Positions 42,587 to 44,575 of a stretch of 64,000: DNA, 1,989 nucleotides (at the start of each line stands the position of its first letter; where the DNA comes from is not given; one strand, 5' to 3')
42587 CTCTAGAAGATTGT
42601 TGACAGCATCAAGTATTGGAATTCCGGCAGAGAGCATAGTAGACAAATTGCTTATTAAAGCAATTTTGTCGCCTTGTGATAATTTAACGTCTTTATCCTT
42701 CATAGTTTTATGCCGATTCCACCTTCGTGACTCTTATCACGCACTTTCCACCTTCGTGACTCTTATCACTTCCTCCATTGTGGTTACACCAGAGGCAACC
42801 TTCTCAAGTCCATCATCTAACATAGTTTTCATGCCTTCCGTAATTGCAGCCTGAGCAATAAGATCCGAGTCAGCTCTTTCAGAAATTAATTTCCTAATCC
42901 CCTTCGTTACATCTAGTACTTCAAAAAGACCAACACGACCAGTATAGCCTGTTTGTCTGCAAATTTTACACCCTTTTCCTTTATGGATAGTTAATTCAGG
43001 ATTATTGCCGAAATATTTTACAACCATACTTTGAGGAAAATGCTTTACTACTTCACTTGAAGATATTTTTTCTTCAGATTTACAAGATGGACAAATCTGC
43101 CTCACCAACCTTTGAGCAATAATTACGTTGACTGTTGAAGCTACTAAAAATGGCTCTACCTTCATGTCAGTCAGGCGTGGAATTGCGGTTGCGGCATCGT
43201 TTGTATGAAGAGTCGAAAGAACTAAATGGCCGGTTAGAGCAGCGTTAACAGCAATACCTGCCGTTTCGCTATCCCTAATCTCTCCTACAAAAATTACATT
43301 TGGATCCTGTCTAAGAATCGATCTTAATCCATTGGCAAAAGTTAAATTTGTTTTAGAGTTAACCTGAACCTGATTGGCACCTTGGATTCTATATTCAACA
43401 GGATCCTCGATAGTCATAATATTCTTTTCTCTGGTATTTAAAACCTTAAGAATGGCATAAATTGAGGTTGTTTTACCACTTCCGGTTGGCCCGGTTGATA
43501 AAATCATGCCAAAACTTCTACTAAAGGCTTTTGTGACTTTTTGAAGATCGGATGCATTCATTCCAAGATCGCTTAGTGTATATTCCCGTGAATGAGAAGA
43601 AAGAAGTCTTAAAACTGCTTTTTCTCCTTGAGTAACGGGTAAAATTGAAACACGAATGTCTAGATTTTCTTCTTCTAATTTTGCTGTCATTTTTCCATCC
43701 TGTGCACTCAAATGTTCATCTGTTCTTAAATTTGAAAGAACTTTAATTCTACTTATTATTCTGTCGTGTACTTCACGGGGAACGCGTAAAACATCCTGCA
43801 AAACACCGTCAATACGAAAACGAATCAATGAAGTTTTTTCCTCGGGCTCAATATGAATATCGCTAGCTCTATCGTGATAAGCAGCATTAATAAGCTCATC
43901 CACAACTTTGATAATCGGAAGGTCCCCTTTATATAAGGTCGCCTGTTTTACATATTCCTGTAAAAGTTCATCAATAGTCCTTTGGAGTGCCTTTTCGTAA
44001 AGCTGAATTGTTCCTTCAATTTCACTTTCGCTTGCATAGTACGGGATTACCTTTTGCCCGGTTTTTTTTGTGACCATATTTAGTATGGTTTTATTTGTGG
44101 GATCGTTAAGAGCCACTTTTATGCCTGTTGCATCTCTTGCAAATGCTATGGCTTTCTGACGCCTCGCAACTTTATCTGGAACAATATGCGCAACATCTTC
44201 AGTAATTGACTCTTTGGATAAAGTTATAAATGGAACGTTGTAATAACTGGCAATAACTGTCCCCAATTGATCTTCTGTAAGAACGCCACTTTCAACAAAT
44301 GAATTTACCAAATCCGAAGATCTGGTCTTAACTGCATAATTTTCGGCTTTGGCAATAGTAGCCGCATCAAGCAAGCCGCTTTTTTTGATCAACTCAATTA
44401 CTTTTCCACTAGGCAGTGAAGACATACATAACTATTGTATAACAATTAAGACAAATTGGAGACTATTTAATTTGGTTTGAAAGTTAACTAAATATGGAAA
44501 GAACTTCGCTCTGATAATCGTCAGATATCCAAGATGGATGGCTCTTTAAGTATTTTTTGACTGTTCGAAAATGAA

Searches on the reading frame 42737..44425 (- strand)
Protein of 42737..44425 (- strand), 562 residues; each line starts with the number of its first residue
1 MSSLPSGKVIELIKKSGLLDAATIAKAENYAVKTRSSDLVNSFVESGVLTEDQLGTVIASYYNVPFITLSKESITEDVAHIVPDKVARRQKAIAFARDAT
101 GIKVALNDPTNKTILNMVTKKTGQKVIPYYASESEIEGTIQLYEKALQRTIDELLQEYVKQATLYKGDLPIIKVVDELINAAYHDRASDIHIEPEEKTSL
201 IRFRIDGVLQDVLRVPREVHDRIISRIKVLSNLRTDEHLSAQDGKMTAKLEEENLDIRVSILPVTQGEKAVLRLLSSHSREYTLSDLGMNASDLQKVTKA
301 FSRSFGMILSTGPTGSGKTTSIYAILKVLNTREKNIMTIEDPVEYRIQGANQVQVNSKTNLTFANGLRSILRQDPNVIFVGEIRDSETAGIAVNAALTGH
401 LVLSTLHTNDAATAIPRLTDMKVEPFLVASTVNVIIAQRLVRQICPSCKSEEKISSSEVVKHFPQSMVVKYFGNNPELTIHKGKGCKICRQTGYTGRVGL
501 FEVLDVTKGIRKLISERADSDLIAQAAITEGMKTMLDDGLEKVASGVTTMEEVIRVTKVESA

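Call 54: search_protein_families(library=pfam, proteins=[window:42737-44425:-], max_evalue=0.00001)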
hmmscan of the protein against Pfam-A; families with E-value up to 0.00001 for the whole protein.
window:42737-44425:- (562 aa): 2 families
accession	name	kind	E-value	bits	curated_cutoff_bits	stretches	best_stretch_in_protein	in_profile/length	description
PF00437.27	T2SSE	-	9e-130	433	24.9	1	167-555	4-370/370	Type II/IV secretion system protein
PF05157.20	MshEN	-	8e-14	51.8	23.1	1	62-145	1-85/90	MshEN domain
